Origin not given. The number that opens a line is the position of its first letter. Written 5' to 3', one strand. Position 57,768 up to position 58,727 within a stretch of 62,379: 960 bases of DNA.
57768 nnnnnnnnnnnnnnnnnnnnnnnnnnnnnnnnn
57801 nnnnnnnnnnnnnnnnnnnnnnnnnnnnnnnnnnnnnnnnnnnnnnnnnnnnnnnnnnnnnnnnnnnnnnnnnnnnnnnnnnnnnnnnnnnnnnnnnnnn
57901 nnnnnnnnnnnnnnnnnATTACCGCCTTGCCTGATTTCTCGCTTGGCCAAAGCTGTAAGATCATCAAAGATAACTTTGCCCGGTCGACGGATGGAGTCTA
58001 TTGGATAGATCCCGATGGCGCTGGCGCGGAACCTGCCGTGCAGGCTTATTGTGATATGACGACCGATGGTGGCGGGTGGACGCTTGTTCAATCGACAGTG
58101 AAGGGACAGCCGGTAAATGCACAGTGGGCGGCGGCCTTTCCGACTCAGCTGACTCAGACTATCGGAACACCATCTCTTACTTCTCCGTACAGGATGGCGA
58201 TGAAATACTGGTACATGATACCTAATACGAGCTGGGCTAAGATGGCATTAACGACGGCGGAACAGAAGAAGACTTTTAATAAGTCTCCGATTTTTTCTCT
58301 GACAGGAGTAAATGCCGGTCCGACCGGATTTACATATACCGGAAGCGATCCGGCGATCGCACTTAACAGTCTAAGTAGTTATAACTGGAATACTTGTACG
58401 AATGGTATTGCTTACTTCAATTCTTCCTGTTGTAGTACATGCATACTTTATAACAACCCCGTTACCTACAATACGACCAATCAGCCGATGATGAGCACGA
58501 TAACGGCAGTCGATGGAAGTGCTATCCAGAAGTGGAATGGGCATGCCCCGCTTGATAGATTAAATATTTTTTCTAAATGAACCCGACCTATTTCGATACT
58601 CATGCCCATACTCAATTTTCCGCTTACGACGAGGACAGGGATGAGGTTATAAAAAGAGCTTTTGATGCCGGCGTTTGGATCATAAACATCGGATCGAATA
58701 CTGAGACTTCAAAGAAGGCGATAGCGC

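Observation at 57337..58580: Type IV pilin fused to a fibrinogen-like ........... domain: candidate pilus-borne lectin/adhesin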

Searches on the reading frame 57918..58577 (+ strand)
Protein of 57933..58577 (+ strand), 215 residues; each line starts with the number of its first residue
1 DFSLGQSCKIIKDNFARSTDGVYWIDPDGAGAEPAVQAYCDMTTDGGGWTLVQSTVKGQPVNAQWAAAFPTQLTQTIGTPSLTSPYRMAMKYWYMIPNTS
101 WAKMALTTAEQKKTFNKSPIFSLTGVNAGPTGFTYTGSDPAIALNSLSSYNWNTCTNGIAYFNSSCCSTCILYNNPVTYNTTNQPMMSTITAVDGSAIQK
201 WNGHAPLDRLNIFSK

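Call 23: find_homologous_proteins(query=window:57933-58577:+, max_evalue=0.001)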
Query window:57933-58577:+ (215 aa): 262 proteins with E <= 0.001 among 416 candidates; the best 120 are listed.
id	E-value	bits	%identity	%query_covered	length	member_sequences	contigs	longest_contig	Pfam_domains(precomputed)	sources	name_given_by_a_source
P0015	1.2e-87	312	70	91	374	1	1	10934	PF00147.24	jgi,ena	-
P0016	2.3e-87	311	66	97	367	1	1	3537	PF00147.24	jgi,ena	-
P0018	1.2e-83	298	64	97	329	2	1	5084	PF00147.24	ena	-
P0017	1.4e-83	298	63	97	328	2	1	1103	PF00147.24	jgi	jgi:hypothetical protein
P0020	2.0e-82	294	60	97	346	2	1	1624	PF00147.24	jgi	jgi:hypothetical protein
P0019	8.0e-82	292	62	97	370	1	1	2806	PF00147.24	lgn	-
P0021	1.0e-81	292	63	97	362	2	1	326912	PF00147.24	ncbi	-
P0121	1.9e-15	75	34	78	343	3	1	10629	-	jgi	-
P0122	2.9e-14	72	30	85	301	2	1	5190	PF00147.24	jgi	-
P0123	7.9e-14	70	34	80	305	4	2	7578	PF00147.24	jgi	jgi:hypothetical protein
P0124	1.2e-13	70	35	79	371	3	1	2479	PF00147.24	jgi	jgi:hypothetical protein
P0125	1.3e-13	69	54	31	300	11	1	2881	PF01410.24,PF26696.1,PF00147.24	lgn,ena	-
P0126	1.9e-13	69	54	34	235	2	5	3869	PF01410.24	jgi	jgi:hypothetical protein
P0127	2.2e-13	69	30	86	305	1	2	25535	PF00147.24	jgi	jgi:hypothetical protein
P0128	2.7e-13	68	34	81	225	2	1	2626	PF00147.24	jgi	-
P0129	2.8e-13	68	32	89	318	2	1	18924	PF11617.14,PF00147.24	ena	-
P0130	3.0e-13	68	32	80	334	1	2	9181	PF00147.24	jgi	jgi:hypothetical protein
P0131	1.3e-12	66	32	89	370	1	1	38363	PF11617.14,PF00147.24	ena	-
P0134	5.1e-12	64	54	27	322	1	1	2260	PF01410.24,PF00147.24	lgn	-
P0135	1.7e-11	63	35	61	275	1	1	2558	PF01410.24,PF00147.24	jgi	jgi:hypothetical protein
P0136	2.0e-11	62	49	37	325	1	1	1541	PF00754.32,PF01410.24,PF22633.4,PF00147.24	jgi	jgi:hypothetical protein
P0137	2.6e-11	62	49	37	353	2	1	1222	PF00754.32,PF01410.24,PF22633.4,PF00147.24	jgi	jgi:hypothetical protein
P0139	4.8e-11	61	40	45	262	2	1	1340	PF00147.24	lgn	-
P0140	7.3e-11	60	48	34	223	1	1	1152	PF00147.24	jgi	jgi:hypothetical protein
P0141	7.6e-11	60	52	33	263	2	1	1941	PF01410.24,PF26696.1,PF00147.24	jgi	-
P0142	8.6e-11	60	35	52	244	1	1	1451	PF01410.24,PF00147.24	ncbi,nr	ncbi:hypothetical protein KA005_48100, partial [bacterium]|nr:hypothetical protein [bacterium]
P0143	1.2e-10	60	57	28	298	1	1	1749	PF01410.24,PF00147.24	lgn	-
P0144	1.2e-10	60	34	79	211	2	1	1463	PF01410.24,PF00147.24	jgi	jgi:hypothetical protein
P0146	1.3e-10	60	61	26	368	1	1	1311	PF01410.24,PF00147.24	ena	-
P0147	1.5e-10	59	61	23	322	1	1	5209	PF01410.24,PF26696.1,PF00147.24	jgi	jgi:hypothetical protein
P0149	1.7e-10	59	29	86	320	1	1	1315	PF00147.24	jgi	jgi:hypothetical protein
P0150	1.8e-10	59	31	88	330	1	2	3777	PF00147.24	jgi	jgi:hypothetical protein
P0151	1.8e-10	59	49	34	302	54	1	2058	PF00147.24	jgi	jgi:hypothetical protein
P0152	2.0e-10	59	52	28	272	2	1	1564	PF01410.24,PF00147.24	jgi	-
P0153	2.9e-10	59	62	23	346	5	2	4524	PF01410.24,PF26696.1,PF00147.24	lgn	-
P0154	2.9e-10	59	62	24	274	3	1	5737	PF00147.24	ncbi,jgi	jgi:hypothetical protein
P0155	3.5e-10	58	60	25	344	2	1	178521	PF00147.24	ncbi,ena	-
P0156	4.6e-10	58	60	24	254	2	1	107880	PF01410.24,PF26696.1,PF00147.24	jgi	jgi:hypothetical protein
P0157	6.6e-10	57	48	34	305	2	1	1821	PF00147.24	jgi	jgi:hypothetical protein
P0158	6.6e-10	57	30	89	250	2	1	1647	PF01410.24,PF00147.24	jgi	jgi:hypothetical protein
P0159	7.9e-10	57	63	22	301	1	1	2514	PF01410.24,PF16130.11,PF00147.24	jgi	jgi:hypothetical protein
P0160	8.6e-10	57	60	23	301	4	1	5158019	PF01410.24,PF26696.1,PF00147.24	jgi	jgi:hypothetical protein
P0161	8.8e-10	57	67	22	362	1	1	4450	PF01410.24,PF00147.24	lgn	-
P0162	1.0e-9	57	43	39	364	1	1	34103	PF00147.24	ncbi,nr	ncbi:MAG: fibrinogen-like YCDxxxxGGGW domain-containing protein [Candidatus Aureabacteria bacterium]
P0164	1.2e-9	56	45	34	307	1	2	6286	PF00147.24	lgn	-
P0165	1.3e-9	56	48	34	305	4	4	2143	PF00147.24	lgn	-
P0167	1.3e-9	56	60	22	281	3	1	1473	PF01410.24,PF00147.24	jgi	jgi:cysteine-rich repeat protein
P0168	1.6e-9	56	48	34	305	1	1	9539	PF00147.24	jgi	jgi:Fibrinogen beta and gamma chains, C-terminal globular domain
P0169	2.0e-9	56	55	27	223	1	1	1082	PF00147.24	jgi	jgi:hypothetical protein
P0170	2.1e-9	56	51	28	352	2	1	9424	PF22073.3,PF15780.12,PF00147.24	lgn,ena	-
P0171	2.2e-9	56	28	79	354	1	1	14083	PF11617.14,PF00147.24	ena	-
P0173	2.6e-9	55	54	27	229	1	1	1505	PF01410.24,PF00147.24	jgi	jgi:hypothetical protein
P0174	2.8e-9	55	55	26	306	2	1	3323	PF00147.24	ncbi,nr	ncbi:MAG: Tryptophan synthase alpha chain, partial [Myxococcaceae bacterium]|nr:Tryptophan synthase 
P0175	3.0e-9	55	46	35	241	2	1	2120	PF00147.24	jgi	jgi:hypothetical protein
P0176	3.3e-9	55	69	18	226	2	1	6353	PF01410.24,PF00147.24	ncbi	ncbi:MAG: fibrinogen-related protein, partial [Bradymonadia bacterium]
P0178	3.8e-9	55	64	21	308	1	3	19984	PF00147.24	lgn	-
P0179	4.0e-9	55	47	37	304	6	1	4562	PF00147.24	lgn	-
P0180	4.3e-9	55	30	77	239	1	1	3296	PF00147.24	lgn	-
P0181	4.7e-9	55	30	89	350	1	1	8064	PF00147.24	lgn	-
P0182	4.7e-9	55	45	34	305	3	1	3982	PF00147.24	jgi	jgi:hypothetical protein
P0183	5.0e-9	54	64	21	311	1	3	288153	PF00147.24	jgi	jgi:hypothetical protein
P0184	5.7e-9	54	64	22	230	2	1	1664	PF00147.24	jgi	jgi:hypothetical protein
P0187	6.6e-9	54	65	23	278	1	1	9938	PF13948.12,PF00147.24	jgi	jgi:cysteine-rich repeat protein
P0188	6.7e-9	54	60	22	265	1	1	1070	PF00147.24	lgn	-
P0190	7.6e-9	54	65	22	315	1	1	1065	PF01410.24,PF26696.1,PF00147.24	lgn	-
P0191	8.0e-9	54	63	22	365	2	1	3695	PF00147.24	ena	-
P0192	9.5e-9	54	38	41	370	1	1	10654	PF22073.3,PF15780.12,PF00147.24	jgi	jgi:hypothetical protein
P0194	1.2e-8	53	60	24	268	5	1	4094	PF01410.24,PF00147.24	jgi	jgi:hypothetical protein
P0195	1.3e-8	53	62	22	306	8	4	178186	PF00147.24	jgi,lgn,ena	jgi:hypothetical protein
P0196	1.4e-8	53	47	35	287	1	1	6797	PF01410.24,PF00147.24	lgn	-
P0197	1.6e-8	53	56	24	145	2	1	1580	PF00147.24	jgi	-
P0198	1.8e-8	53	58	22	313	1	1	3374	PF00147.24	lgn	-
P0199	1.9e-8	53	35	50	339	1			PF01410.24,PF00147.24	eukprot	eukprot:GCRY01001444.1.p1 GENE.GCRY01001444.1~~GCRY01001444.1.p1 ORF type:complete len:340 (+),score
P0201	2.4e-8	52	60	23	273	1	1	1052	PF00147.24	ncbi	-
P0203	2.5e-8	52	59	23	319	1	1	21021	PF01410.24,PF00147.24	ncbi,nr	ncbi:MAG: fibrinogen-like YCDxxxxGGGW domain-containing protein [Candidatus Aureabacteria bacterium]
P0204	2.6e-8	52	54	27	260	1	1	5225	PF01410.24,PF00147.24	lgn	-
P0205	3.4e-8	52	50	27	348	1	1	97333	PF00147.24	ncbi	ncbi:MAG: fibrinogen-like YCDxxxxGGGW domain-containing protein [Polyangiales bacterium]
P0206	3.5e-8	52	62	22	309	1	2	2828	PF00147.24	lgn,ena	-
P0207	3.6e-8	52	49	32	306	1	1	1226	PF00147.24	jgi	jgi:hypothetical protein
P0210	4.1e-8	51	56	23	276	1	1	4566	PF01410.24,PF00147.24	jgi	jgi:hypothetical protein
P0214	5.4e-8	51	64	22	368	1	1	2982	PF00147.24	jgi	jgi:hypothetical protein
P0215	6.2e-8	51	45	30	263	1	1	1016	PF00147.24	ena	-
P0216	6.6e-8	51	60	21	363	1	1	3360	PF01410.24,PF00147.24,PF04885.20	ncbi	-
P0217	6.7e-8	51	62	22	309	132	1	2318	PF00147.24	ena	-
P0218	8.9e-8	50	45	30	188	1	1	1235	PF00147.24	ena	-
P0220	9.8e-8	50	40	48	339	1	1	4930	PF00147.24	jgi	jgi:hypothetical protein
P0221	1.0e-7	50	63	21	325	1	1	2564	PF00147.24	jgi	-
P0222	1.0e-7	50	42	44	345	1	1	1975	PF01410.24,PF00147.24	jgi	jgi:hypothetical protein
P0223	1.0e-7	50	55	25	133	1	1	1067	PF00147.24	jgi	jgi:hypothetical protein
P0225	1.1e-7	50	64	22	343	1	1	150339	PF26696.1,PF00147.24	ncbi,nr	ncbi:MAG: hypothetical protein KF690_00210 [Bacteroidetes bacterium]|nr:hypothetical protein [Bacter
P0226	1.1e-7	50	44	32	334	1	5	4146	PF01410.24,PF00147.24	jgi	jgi:hypothetical protein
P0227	1.1e-7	50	61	21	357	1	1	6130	PF01410.24,PF00147.24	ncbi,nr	ncbi:MAG: fibrinogen-like YCDxxxxGGGW domain-containing protein [Candidatus Aureabacteria bacterium]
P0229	1.4e-7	50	31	84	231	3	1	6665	PF00147.24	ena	-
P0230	1.5e-7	50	60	22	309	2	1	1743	PF00147.24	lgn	-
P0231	1.7e-7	49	53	28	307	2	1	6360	PF01410.24,PF26696.1,PF00147.24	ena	-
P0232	1.8e-7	49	63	21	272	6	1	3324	PF00147.24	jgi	-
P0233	1.8e-7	49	58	22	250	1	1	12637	PF01410.24,PF00147.24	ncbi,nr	ncbi:MAG: hypothetical protein HY902_19380 [Deltaproteobacteria bacterium]|nr:hypothetical protein [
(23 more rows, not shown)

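Call 24: search_protein_families(library=pfam, proteins=[P0121, P0122, P0123, P0127, P0129, P0130, P0150, P0158, P0181], max_evalue=0.01)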
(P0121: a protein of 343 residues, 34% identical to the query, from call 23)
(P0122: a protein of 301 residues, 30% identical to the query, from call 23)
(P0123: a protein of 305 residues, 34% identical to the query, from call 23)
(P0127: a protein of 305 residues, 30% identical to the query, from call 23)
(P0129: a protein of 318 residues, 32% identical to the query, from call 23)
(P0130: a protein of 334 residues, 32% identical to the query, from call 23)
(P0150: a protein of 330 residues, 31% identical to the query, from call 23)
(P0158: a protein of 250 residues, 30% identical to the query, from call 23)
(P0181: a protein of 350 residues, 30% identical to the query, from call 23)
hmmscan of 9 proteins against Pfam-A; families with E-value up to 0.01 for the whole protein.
P0121 (343 aa): 2 families
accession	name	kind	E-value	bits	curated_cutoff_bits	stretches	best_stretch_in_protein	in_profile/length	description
PF00147.23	Fibrinogen_C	-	5.4e-05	23.6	22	1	114-162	3-48/221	Fibrinogen beta and gamma chains, C-terminal globular domain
PF13948.11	DUF4215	-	0.0043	17.7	27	1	25-62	12-46/47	Domain of unknown function (DUF4215)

P0122 (301 aa): 2 families
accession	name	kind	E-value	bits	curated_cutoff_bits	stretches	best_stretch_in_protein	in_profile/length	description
PF00147.23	Fibrinogen_C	-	7e-08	33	22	1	59-109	2-49/221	Fibrinogen beta and gamma chains, C-terminal globular domain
PF01410.23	COLFI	-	3.9e-05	23.5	26.2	1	52-130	23-99/233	Fibrillar collagen C-terminal domain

P0123 (305 aa): 2 families
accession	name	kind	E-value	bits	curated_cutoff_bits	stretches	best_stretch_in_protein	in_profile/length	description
PF00147.23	Fibrinogen_C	-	1.2e-05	25.7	22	1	71-107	15-49/221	Fibrinogen beta and gamma chains, C-terminal globular domain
PF01410.23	COLFI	-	0.005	16.6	26.2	1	50-97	23-70/233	Fibrillar collagen C-terminal domain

P0127 (305 aa): 2 families
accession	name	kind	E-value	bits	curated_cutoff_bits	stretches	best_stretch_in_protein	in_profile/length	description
PF00147.23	Fibrinogen_C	-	9.2e-07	29.3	22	1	72-107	16-49/221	Fibrinogen beta and gamma chains, C-terminal globular domain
PF01410.23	COLFI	-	0.0032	17.2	26.2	1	50-96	23-69/233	Fibrillar collagen C-terminal domain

P0129 (318 aa): 2 families
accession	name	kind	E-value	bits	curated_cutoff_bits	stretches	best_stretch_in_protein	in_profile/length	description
PF00147.23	Fibrinogen_C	-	1.3e-07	32.1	22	1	86-193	3-101/221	Fibrinogen beta and gamma chains, C-terminal globular domain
PF11617.13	Cu-binding_MopE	-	4.2e-06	27.3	27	1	54-78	1-25/30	Putative metal-binding motif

P0130 (334 aa): 2 families
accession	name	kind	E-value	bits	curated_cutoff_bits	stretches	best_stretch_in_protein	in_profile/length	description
PF00147.23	Fibrinogen_C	-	2.8e-06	27.8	22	1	94-129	15-48/221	Fibrinogen beta and gamma chains, C-terminal globular domain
PF01410.23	COLFI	-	0.00049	19.9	26.2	1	73-119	23-69/233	Fibrillar collagen C-terminal domain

P0150 (330 aa): 2 families
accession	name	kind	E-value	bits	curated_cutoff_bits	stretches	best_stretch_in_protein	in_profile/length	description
PF00147.23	Fibrinogen_C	-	9.9e-06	26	22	1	106-145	14-51/221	Fibrinogen beta and gamma chains, C-terminal globular domain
PF01410.23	COLFI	-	0.0036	17.1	26.2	1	91-133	28-70/233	Fibrillar collagen C-terminal domain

P0158 (250 aa): 2 families
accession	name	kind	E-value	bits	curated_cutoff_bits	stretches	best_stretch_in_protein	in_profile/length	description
PF00147.23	Fibrinogen_C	-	4.7e-07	30.3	22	1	29-63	17-49/221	Fibrinogen beta and gamma chains, C-terminal globular domain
PF01410.23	COLFI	-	1.5e-05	24.9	26.2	1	11-53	28-70/233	Fibrillar collagen C-terminal domain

P0181 (350 aa): 2 families
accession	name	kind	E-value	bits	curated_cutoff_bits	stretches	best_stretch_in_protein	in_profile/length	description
PF00147.23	Fibrinogen_C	-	2.4e-07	31.2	22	1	120-181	3-58/221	Fibrinogen beta and gamma chains, C-terminal globular domain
PF11617.13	Cu-binding_MopE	-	2.7e-05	24.7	27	1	88-112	1-25/30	Putative metal-binding motif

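Call 26: search_solved_structures(query=A2, max_evalue=1, show_alignments=3)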
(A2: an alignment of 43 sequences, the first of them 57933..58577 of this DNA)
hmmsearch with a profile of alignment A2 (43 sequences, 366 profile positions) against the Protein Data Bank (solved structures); distinct sequences matched with E-value up to 1: 73 (the best 60 are shown).
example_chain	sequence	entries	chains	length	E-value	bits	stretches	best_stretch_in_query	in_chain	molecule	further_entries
7e1e_A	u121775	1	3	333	1.6e-14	57.5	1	125-208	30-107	Serum lectin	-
4wmo_F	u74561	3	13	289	1.6e-14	57.5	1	152-205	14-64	XEEL protein | Xenopus Embryonic Epidermal Lectin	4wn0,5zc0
4wmq_A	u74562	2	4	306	2.5e-13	53.5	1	141-204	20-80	Intelectin-1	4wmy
8fn9_A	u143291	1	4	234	5.6e-13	52.4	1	161-319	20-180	Tenascin-R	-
8fna_A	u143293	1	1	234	5.7e-13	52.4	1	161-319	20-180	Tenascin-R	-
6usc_A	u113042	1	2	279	2.3e-12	50.4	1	150-204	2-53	Intelectin-1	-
1jc9_A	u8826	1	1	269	1.2e-11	48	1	138-318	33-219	techylectin-5A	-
4m7f_A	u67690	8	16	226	3.4e-11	46.6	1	152-203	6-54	Fibrinogen C domain-containing protein 1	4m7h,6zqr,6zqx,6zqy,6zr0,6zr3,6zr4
4zfg_A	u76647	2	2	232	9.9e-11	45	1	150-316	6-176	Angiopoietin-2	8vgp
2gy7_A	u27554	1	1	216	2e-10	44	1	153-316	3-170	Angiopoietin-2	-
1z3s_A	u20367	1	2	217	2e-10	44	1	153-316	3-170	Angiopoietin-2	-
1z3u_A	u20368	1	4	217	2.1e-10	44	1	153-316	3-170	Angiopoietin-2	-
4jzc_A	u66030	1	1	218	3.2e-10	43.3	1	153-317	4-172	Angiopoietin-2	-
9q35_A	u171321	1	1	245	4.1e-10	43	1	143-330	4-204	Fibrinogen-like protein 1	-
1lwu_B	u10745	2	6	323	7.6e-10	42.1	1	95-331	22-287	Fibrinogen beta chain | Fibrin beta chain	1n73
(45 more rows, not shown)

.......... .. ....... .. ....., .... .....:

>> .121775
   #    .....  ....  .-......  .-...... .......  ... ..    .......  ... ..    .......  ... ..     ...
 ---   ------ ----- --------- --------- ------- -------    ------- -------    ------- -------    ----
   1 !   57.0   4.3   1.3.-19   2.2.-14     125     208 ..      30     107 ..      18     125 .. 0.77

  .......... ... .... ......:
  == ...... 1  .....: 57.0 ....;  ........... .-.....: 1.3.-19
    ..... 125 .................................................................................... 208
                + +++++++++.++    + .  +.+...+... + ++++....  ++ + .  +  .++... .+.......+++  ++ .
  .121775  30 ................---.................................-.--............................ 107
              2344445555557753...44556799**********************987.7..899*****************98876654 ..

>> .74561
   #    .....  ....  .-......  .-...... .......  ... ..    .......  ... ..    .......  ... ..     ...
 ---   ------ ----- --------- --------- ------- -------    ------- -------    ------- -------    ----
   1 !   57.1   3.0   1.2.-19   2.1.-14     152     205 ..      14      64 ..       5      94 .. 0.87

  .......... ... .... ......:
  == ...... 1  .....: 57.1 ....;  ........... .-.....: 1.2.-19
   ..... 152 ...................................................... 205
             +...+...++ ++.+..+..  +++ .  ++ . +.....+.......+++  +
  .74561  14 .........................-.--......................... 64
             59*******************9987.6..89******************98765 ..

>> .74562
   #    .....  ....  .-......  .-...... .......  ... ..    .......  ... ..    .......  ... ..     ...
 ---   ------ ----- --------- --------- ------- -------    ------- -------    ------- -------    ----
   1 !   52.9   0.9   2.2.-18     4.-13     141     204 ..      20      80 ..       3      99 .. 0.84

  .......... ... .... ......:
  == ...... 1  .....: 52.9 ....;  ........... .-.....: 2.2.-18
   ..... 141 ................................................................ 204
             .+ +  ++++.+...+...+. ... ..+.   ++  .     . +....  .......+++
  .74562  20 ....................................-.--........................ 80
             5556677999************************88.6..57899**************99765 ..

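Call 28: search_solved_structures(query=A3, max_evalue=1, show_alignments=0)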
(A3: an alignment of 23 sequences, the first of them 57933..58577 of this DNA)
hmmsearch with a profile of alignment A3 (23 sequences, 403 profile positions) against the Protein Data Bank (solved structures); distinct sequences matched with E-value up to 1: 88 (the best 60 are shown).
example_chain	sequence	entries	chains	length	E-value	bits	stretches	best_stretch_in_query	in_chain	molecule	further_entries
4wmo_F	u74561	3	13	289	3.7e-11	46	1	192-242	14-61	XEEL protein | Xenopus Embryonic Epidermal Lectin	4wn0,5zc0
7e1e_A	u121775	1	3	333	1.7e-10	43.9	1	166-242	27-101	Serum lectin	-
1ei3_B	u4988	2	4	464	2.1e-09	40.3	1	142-242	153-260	FIBRINOGEN | Fibrinogen beta chain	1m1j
4wmq_A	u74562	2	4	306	4.8e-09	39.1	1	182-242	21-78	Intelectin-1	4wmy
1jc9_A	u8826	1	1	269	5.9e-09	38.8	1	192-240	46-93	techylectin-5A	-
2z4e_B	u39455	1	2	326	6.7e-09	38.6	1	164-242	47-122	Fibrinogen beta chain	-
3e1i_B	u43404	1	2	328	6.8e-09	38.6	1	164-242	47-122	Fibrinogen beta chain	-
1fza_B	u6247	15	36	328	6.8e-09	38.6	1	164-242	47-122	FIBRINOGEN | FIBRIN | Fibrin beta chain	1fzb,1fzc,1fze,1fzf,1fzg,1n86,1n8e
1lt9_B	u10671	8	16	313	6.8e-09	38.6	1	165-242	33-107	Fibrinogen beta chain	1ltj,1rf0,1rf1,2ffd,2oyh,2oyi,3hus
3bvh_B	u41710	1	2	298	7.2e-09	38.5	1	166-242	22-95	Fibrinogen beta chain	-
1re3_B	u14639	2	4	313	8.3e-09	38.3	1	165-242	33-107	Fibrinogen beta chain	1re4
8fn9_A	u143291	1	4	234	9.6e-09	38.1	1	204-247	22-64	Tenascin-R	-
8fna_A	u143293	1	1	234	9.9e-09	38.1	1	204-247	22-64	Tenascin-R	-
3h32_B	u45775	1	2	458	1.1e-08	37.9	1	164-242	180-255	Fibrinogen beta chain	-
3ghg_B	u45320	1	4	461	1.1e-08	37.9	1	164-242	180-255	Fibrinogen beta chain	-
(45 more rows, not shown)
